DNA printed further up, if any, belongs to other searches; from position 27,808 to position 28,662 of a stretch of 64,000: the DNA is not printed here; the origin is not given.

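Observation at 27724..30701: Non-cellulosomal cohesin-dockerin gene pair predicted to tether a SpoIID-type peptidoglycan enzyme to the membrane surface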

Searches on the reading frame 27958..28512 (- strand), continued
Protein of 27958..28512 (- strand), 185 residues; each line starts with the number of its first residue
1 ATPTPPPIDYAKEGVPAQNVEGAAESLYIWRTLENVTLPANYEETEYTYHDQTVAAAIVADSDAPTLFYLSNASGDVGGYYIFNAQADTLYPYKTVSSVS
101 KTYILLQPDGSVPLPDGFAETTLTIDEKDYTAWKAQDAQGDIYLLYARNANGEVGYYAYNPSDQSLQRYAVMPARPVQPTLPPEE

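Call 48: find_encoding_contigs(protein=P0319, flank=9000, max_places=1)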
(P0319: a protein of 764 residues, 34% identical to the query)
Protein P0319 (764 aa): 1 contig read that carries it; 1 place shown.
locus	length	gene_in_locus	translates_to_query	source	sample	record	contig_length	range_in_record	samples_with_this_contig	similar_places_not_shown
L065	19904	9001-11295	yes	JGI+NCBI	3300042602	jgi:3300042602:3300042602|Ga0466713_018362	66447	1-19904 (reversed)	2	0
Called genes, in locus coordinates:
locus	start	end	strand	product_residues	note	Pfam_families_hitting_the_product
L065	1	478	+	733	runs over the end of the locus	PF00403:HMA, PF00122:E1-E2_ATPase, PF00702:Hydrolase, PF08282:Hydrolase_3 (faint)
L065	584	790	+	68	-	PF00403:HMA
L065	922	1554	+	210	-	PF00072:Response_reg, PF00486:Trans_reg_C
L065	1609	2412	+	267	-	PF00512:HisKA, PF02518:HATPase_c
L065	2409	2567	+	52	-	-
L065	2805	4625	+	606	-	PF17297:PEPCK_N, PF00821:PEPCK_GTP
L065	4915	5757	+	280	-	PF00702:Hydrolase, PF12710:HAD, PF13419:HAD_2, PF13242:Hydrolase_like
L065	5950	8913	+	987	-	PF08239:SH3_3, PF12733:Cadherin-like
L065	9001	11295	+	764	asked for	PF12733:Cadherin-like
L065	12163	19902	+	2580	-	PF18998:Flg_new_2 (faint), PF09479:Flg_new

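Call 49: find_encoding_contigs(protein=P0264, flank=9000, max_places=1)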
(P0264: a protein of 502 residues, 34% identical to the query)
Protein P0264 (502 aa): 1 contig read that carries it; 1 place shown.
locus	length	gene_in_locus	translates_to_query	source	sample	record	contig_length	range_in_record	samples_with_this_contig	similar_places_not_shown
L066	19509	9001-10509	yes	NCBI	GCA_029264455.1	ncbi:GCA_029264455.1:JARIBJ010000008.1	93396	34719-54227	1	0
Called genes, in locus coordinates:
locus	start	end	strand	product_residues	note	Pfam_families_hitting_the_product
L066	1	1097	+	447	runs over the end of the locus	PF01554:MatE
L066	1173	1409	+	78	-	-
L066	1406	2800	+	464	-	PF01554:MatE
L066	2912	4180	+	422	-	PF01743:PolyA_pol, PF12627:PolyA_pol_RNAbd (weak), PF13735:tRNA_NucTran2_2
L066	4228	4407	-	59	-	PF07561:DUF1540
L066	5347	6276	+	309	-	PF00291:PALP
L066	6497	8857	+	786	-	PF08239:SH3_3, PF12733:Cadherin-like (weak), PF19127:Choline_bind_3, PF01473:Choline_bind_1 (weak), PF19127:Choline_bind_3, PF01473:Choline_bind_1 (weak), PF19127:Choline_bind_3, PF19085:Choline_bind_2 (weak)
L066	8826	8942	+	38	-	-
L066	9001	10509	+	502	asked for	PF00963:Cohesin (weak), PF12733:Cadherin-like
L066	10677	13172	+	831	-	PF00122:E1-E2_ATPase, PF00702:Hydrolase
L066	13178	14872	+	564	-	PF03816:LytR_cpsA_psr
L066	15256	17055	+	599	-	PF02690:Na_Pi_cotrans, PF01895:PhoU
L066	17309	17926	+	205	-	PF00440:TetR_N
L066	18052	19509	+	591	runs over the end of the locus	PF00664:ABC_membrane, PF00005:ABC_tran, PF02463:SMC_N (faint)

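Call 50: find_encoding_contigs(protein=P0243, flank=9000, max_places=1)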
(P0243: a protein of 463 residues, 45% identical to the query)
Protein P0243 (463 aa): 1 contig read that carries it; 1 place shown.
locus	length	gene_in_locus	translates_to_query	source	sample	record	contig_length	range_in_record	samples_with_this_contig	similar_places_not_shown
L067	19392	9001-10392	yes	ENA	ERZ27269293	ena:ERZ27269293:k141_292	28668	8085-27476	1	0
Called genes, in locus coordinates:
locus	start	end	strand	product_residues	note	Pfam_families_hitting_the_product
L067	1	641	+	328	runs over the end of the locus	PF00389:2-Hacid_dh, PF02826:2-Hacid_dh_C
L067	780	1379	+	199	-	PF00440:TetR_N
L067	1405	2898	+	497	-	PF01266:DAO (faint), PF01593:Amino_oxidase, PF13450:NAD_binding_8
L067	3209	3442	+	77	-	-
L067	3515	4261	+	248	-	PF21088:MS_channel_1st, PF00924:MS_channel_2nd, PF21082:MS_channel_3rd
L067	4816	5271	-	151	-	PF00903:Glyoxalase (weak), PF12681:Glyoxalase_2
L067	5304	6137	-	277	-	PF20240:DUF6597, PF00165:HTH_AraC (faint), PF12833:HTH_18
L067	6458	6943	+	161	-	PF09424:YqeY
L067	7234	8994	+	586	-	PF08486:SpoIID, PF00404:Dockerin_1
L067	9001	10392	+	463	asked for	-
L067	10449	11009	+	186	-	PF28474:DUF8412, PF13376:OmdA (weak)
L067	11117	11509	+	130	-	PF06983:3-dmu-9_3-mt (weak)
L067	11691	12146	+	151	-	PF04191:PEMT (faint), PF04140:ICMT (weak)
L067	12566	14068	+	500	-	-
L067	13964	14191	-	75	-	-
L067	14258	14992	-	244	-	PF01493:GXGXG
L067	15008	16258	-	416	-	PF07992:Pyr_redox_2, PF13738:Pyr_redox_3 (faint), PF00070:Pyr_redox, PF18267:Rubredoxin_C (weak)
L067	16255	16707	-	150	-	PF12797:Fer4_2 (faint), PF12837:Fer4_6 (faint), PF13247:Fer4_11, PF12838:Fer4_7 (weak), PF13237:Fer4_10 (weak), PF00037:Fer4 (weak), PF12838:Fer4_7 (weak), PF13187:Fer4_9 (weak), +2 more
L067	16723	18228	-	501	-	PF13237:Fer4_10 (faint), PF14697:Fer4_21 (weak), PF12838:Fer4_7, PF13187:Fer4_9 (weak), PF01645:Glu_synthase, PF04898:Glu_syn_central, PF00478:IMPDH (weak), PF01070:FMN_dh (weak)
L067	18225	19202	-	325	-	PF00310:GATase_2, PF13522:GATase_6 (weak), PF13537:GATase_7 (faint)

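Call 51: search_protein_families(library=pfam, proteins=[L065:5950-8913:+, L066:6497-8857:+, L066:8826-8942:+, L067:7234-8994:+], max_evalue=0.1)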
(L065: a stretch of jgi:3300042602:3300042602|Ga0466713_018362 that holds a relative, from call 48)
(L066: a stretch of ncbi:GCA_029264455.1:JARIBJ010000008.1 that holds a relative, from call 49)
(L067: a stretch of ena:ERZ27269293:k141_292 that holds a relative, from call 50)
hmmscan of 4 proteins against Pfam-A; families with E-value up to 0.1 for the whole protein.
L065:5950-8913:+ (987 aa): 2 families
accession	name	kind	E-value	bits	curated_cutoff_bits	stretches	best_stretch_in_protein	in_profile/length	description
PF08239.17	SH3_3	-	4.1e-12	46.5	27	1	49-110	1-54/54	Bacterial SH3 domain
PF12733.13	Cadherin-like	-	3.9e-09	37.3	24.2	1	805-886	1-89/89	Cadherin-like beta sandwich domain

L066:6497-8857:+ (786 aa): 5 families
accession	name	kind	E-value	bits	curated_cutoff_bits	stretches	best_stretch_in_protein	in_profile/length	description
PF19127.6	Choline_bind_3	-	8e-54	179.8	27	5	728-772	1-47/47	Choline-binding repeat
PF01473.26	Choline_bind_1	-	1.8e-39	132.5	20.5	9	587-605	1-19/19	Putative cell wall binding repeat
PF08239.17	SH3_3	-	2.2e-11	44.2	27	1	44-99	2-54/54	Bacterial SH3 domain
PF19085.6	Choline_bind_2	-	1.8e-08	34.9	27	2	752-784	6-38/38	Choline-binding repeat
PF12733.13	Cadherin-like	-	1.4e-05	25.9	24.2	1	438-514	2-85/89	Cadherin-like beta sandwich domain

L066:8826-8942:+ (38 aa): 0 families

L067:7234-8994:+ (586 aa): 2 families
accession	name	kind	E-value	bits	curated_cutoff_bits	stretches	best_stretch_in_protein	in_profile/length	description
PF08486.15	SpoIID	-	8.8e-27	94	23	1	130-220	2-97/97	Stage II sporulation protein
PF00404.24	Dockerin_1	-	1.1e-08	35.6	22.9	1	520-576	1-57/57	Dockerin type I domain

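Call 71: find_related_loci(query=A5, collection=metagenome_contigs, flank=5000)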
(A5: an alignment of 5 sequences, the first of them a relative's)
Query A5 (548 aa) in metagenome_contigs; peptide patterns used: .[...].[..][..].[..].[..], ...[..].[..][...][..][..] (x = any residue, [..] = any of these).
292 stretches matched a pattern; 15 encode a relative of the query (tblastn E <= 1e-3); 15 distinct loci.
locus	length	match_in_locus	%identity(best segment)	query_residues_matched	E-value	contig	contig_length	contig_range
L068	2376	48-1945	29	81-485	3e-32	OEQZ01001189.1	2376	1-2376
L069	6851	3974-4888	30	107-413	2e-25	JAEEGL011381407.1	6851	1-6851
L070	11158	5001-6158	28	25-476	2e-23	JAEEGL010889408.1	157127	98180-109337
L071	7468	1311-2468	28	25-476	2e-23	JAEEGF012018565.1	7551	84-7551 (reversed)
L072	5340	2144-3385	27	1-416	1e-22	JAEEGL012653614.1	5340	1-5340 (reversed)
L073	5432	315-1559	28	1-416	1e-19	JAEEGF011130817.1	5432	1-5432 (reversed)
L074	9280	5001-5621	32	61-256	2e-15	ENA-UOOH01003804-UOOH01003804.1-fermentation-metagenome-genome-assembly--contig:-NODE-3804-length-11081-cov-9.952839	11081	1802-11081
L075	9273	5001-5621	32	61-256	2e-14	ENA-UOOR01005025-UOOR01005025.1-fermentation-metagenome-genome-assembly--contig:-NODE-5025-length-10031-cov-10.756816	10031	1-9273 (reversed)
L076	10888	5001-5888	35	143-241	6e-10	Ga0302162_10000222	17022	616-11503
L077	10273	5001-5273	38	153-243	6e-9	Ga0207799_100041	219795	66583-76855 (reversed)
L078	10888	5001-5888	36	144-241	4e-9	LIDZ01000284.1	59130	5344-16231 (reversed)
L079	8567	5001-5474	23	160-336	2e-7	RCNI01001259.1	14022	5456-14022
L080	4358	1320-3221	37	106-245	2e-7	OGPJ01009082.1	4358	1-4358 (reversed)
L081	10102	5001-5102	54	155-189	3e-5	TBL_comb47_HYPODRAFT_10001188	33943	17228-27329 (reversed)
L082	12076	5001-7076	33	122-239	4e-6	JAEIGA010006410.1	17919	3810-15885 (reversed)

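Call 73: search_protein_families(library=ncbifam, proteins=[L069:966-3548:+, L070:548-4924:+, L072:136-2127:+, L065:5950-8913:+, L066:6497-8857:+, L068:27-746:+], max_evalue=0.01)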
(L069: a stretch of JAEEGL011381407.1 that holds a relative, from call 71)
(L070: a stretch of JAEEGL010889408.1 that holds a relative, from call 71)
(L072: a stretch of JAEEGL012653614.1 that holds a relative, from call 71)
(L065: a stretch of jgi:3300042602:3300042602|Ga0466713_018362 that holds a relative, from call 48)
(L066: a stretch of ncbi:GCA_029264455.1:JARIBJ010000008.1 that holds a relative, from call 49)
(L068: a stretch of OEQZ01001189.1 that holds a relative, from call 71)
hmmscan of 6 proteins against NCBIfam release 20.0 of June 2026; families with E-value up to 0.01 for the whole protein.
L069:966-3548:+ (860 aa): 2 families
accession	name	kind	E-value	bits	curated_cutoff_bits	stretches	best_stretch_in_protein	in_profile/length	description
NF052642.1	amidase_SagB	exception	3.2e-08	33.1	425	1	669-830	127-262/282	peptidoglycan release complex glucosaminidase SagB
TIGR01389.1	recQ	equivalog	0.0062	15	640.2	1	87-147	148-207/591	DNA helicase RecQ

L070:548-4924:+ (1458 aa): 4 families
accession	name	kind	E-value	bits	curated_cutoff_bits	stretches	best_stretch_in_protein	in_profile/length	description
NF008084.0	PRK10819.1-5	equivalog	1.5e-05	25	315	1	850-939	50-139/249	TonB system transport protein TonB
TIGR04211.1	SH3_and_anchor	equivalog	6.5e-05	22.6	65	0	121-180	8-63/198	TIGR04211 family SH3 domain-containing protein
NF052642.1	amidase_SagB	exception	0.0014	17.9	425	1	1176-1328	126-255/282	peptidoglycan release complex glucosaminidase SagB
NF033186.1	internalin_K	exception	0.0022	16.6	1100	1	451-500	507-551/604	class 1 internalin InlK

L072:136-2127:+ (663 aa): 2 families
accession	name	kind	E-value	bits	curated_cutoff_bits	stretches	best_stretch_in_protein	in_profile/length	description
NF052642.1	amidase_SagB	exception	1.4e-13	50.7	425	1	249-460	73-261/282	peptidoglycan release complex glucosaminidase SagB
NF049990.1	CellobisidaseCelK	equivalog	5e-06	25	1700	1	595-658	825-886/889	cellulose 1,4-beta-cellobiosidase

L065:5950-8913:+ (987 aa): 1 family
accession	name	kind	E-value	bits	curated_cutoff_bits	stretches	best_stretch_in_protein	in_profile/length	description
NF052642.1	amidase_SagB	exception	1.6e-13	50.5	425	1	628-785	130-276/282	peptidoglycan release complex glucosaminidase SagB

L066:6497-8857:+ (786 aa): 6 families
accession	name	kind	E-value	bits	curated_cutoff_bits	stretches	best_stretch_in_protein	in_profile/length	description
NF033930.1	pneumo_PspA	exception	1.9e-53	182.2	850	2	518-702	435-620/659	pneumococcal surface protein A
NF033840.1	PspC_relate_1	equivalog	5.8e-48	163.6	850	3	499-625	807-927/967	PspC-related protein choline-binding protein 1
NF033838.0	PspC_subgroup_1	exception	1.5e-47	162.7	700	2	523-703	483-666/684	pneumococcal surface protein PspC, choline-binding form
TIGR04035.1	glucan_65_rpt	repeat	2e-28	98.4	147.7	7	657-704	2-54/64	glucan-binding repeat-containing protein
NF052642.1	amidase_SagB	exception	1.2e-07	31.2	425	1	191-403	75-263/282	peptidoglycan release complex glucosaminidase SagB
NF040670.1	wall_bind_EntA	exception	0.0069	15.9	560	0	16-99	7-82/291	cell wall-binding protein EntA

L068:27-746:+ (239 aa): 1 family
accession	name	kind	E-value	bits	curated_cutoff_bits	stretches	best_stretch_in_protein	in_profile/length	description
NF049990.1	CellobisidaseCelK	equivalog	7.5e-06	24.4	1700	1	172-231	825-881/889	cellulose 1,4-beta-cellobiosidase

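Call 74: search_protein_families(library=pfam, proteins=[L069:966-3548:+, L070:548-4924:+, L072:136-2127:+, L069:3545-5017:+, L070:4902-6179:+, L072:2144-3502:+, L068:1019-1981:+], max_evalue=0.01)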
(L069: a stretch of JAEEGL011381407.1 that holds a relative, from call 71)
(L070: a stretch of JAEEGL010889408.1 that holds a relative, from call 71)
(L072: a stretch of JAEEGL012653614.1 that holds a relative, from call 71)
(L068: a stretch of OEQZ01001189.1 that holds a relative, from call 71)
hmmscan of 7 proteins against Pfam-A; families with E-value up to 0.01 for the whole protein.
L069:966-3548:+ (860 aa): 1 family
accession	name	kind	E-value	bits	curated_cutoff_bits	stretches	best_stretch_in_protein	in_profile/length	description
PF12733.13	Cadherin-like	-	5.1e-06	27.3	24.2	1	451-532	6-86/89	Cadherin-like beta sandwich domain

L070:548-4924:+ (1458 aa): 3 families
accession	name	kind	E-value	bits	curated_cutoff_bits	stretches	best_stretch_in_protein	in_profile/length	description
PF08239.17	SH3_3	-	3.5e-49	165.2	27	6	119-175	1-53/54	Bacterial SH3 domain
PF06347.19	SH3_4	-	1.3e-11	44.5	24.1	0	119-151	3-33/56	Bacterial SH3 domain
PF12913.13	SH3_6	-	5e-05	23.2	27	0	329-343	33-47/53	SH3 domain (SH3b1 type)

L072:136-2127:+ (663 aa): 1 family
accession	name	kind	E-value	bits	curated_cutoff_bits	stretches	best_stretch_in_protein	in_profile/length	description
PF00404.24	Dockerin_1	-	1.9e-07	31.6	22.9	1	600-655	2-57/57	Dockerin type I domain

L069:3545-5017:+ (490 aa): 1 family
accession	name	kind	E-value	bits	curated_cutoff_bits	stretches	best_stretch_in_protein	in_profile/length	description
PF12733.13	Cadherin-like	-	2.4e-10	41.2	24.2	1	200-280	3-89/89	Cadherin-like beta sandwich domain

L070:4902-6179:+ (425 aa): 1 family
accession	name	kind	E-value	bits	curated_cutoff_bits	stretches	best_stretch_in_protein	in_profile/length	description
PF12733.13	Cadherin-like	-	1.1e-09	39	24.2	1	167-247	1-88/89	Cadherin-like beta sandwich domain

L072:2144-3502:+ (452 aa): 1 family
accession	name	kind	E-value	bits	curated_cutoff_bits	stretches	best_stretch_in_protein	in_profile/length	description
PF12733.13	Cadherin-like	-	9.3e-10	39.3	24.2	1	174-253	1-87/89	Cadherin-like beta sandwich domain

L068:1019-1981:+ (320 aa): 2 families
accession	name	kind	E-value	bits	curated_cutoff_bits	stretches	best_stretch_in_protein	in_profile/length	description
PF12733.13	Cadherin-like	-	3e-11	44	24.2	1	37-114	3-87/89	Cadherin-like beta sandwich domain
PF15102.11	TMEM154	-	0.0035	17.6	30.3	1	268-317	46-94/153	TMEM154 protein family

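Call 75: search_solved_structures(query=L072:136-2127:+, max_evalue=0.01)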
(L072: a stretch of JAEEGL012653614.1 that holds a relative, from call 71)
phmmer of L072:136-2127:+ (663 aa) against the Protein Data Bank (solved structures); distinct sequences matched with E-value up to 0.01: 6.
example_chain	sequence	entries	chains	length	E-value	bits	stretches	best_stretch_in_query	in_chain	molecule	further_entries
6fxo_A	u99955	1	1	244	1e-08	37.6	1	252-452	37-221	Bifunctional autolysin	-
4pi7_A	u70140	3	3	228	5.9e-05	25.1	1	313-459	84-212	Autolysin E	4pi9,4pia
4pi8_A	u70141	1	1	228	0.00031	22.7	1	313-459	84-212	Autolysin E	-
3ul4_B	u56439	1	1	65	0.0012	20.8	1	596-657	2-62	Cellulosome enzyme, dockerin type I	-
5nrk_B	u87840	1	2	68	0.0037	19.2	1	600-657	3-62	DocCel5: Type I dockerin repeat domain from A. cellulolyticus family 5 endoglucanase WP_01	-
5nrm_B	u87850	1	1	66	0.0048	18.8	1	600-657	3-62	DocCel5: Type I dockerin repeat domain from A. cellulolyticus family 5 endoglucanase WP_01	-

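Call 84: find_homologous_proteins(query=A5, max_evalue=1e-10)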
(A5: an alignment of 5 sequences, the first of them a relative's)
Query A5 (5 sequences) (548 aa, profile of the alignment): 296 proteins with E <= 1e-10 among 8000 candidates; the best 120 are listed.
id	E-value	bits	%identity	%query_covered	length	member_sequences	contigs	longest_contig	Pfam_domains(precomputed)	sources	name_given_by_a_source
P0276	1.0e-261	887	100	100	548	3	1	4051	PF12733.14,PF00963.25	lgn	-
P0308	1.4e-253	861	46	81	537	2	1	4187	PF12733.14,PF00963.25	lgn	-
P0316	2.8e-252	856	42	90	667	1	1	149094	PF12733.14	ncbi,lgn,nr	ncbi:MAG: hypothetical protein HFI93_06710 [Lachnospiraceae bacterium]|nr:hypothetical protein [Lach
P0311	1.4e-237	808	43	98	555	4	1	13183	PF12733.14,PF00963.25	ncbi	-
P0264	5.5e-230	783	40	90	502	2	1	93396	PF12733.14,PF00963.25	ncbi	-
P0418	7.0e-222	756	46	89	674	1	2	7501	PF12733.14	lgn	-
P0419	1.2e-218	745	72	97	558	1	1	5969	PF12733.14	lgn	-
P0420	1.8e-213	728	67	89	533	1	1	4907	PF12733.14,PF00963.25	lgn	-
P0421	3.5e-208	711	43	93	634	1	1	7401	PF12733.14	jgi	jgi:hypothetical protein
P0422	1.3e-207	709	48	90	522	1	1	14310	PF12733.14,PF00963.25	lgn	-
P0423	1.7e-205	702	67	88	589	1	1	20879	PF12733.14,PF00963.25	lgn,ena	-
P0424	8.6e-195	666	46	89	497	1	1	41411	PF12733.14,PF00963.25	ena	-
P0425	1.3e-192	659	45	91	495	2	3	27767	PF12733.14,PF00963.25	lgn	-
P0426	1.3e-182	626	42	84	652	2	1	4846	PF12733.14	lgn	-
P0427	4.3e-181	621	47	81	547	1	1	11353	PF12733.14,PF00963.25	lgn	-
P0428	1.8e-169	583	49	86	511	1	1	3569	PF12733.14,PF00963.25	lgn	-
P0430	1.8e-162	560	50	85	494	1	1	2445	PF12733.14,PF00963.25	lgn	-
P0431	5.0e-158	545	50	85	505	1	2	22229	PF12733.14,PF00963.25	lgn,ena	-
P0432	1.3e-155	537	50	86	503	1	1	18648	PF12733.14,PF00963.25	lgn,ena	-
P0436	1.4e-112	395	36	76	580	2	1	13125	PF12733.14,PF00963.25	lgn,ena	-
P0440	4.5e-109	383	37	76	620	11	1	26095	PF12733.14,PF00963.25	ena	-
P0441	1.2e-108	382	34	92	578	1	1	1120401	PF12733.14,PF00963.25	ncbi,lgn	-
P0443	3.1e-108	381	38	76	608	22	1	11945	PF12733.14,PF00963.25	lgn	-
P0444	4.7e-108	380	33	95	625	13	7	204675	PF12733.14,PF00963.25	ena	-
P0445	5.0e-108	380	37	76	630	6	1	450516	PF12733.14,PF00963.25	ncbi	ncbi:cadherin-like beta sandwich domain-containing protein [Lacrimispora brassicae]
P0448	3.7e-107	377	36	75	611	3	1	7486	PF12733.14,PF00963.25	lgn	-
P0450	5.6e-107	377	34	88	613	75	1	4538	PF12733.14,PF00963.25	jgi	-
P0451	1.9e-106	375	33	90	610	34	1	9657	PF12733.14,PF00963.25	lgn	-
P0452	4.0e-106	374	33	91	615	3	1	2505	PF12733.14,PF00963.25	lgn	-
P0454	1.1e-104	369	32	89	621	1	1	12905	PF12733.14,PF00963.25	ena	-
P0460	2.6e-101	358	35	75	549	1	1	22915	PF12733.14,PF00963.25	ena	-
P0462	3.4e-100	354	36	76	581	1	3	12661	PF12733.14,PF00963.25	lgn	-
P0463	7.7e-100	353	33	87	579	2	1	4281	PF12733.14,PF00963.25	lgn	-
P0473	5.0e-95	337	34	76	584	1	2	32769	PF12733.14,PF00963.25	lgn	-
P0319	6.2e-93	330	33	81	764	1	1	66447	PF12733.14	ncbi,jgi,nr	ncbi:MAG: cadherin-like beta sandwich domain-containing protein [Lachnospiraceae bacterium]|jgi:hypo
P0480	6.4e-93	330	32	91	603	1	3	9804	PF12733.14,PF00963.25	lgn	-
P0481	3.1e-92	328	36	66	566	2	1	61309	PF12733.14,PF00963.25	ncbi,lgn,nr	ncbi:MAG: cadherin-like beta sandwich domain-containing protein [Lachnospiraceae bacterium]|nr:cadhe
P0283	1.7e-91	325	32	92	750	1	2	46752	PF12733.14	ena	-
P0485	1.0e-90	323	36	66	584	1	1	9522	PF12733.14,PF00963.25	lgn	-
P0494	2.9e-87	311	34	73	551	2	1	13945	PF12733.14,PF00963.25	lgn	-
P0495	1.5e-86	309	32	75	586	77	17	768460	PF12733.14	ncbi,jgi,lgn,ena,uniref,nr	ncbi:cadherin-like beta sandwich domain-containing protein [Lachnoanaerobaculum sp. Marseille-Q4761]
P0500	1.8e-83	299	34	75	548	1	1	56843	PF12733.14,PF00963.25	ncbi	-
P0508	4.3e-80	288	31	72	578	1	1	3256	PF12733.14,PF00963.25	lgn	-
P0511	9.9e-79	283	35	66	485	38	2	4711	PF12733.14,PF00963.25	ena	-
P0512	2.0e-78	282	33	60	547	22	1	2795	PF12733.14,PF00963.25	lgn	-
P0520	5.4e-75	271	33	88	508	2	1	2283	PF12733.14,PF00963.25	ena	-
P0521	6.7e-75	271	31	95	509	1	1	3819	PF12733.14,PF00963.25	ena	-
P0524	4.5e-73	265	33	77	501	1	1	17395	PF12733.14,PF00963.25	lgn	-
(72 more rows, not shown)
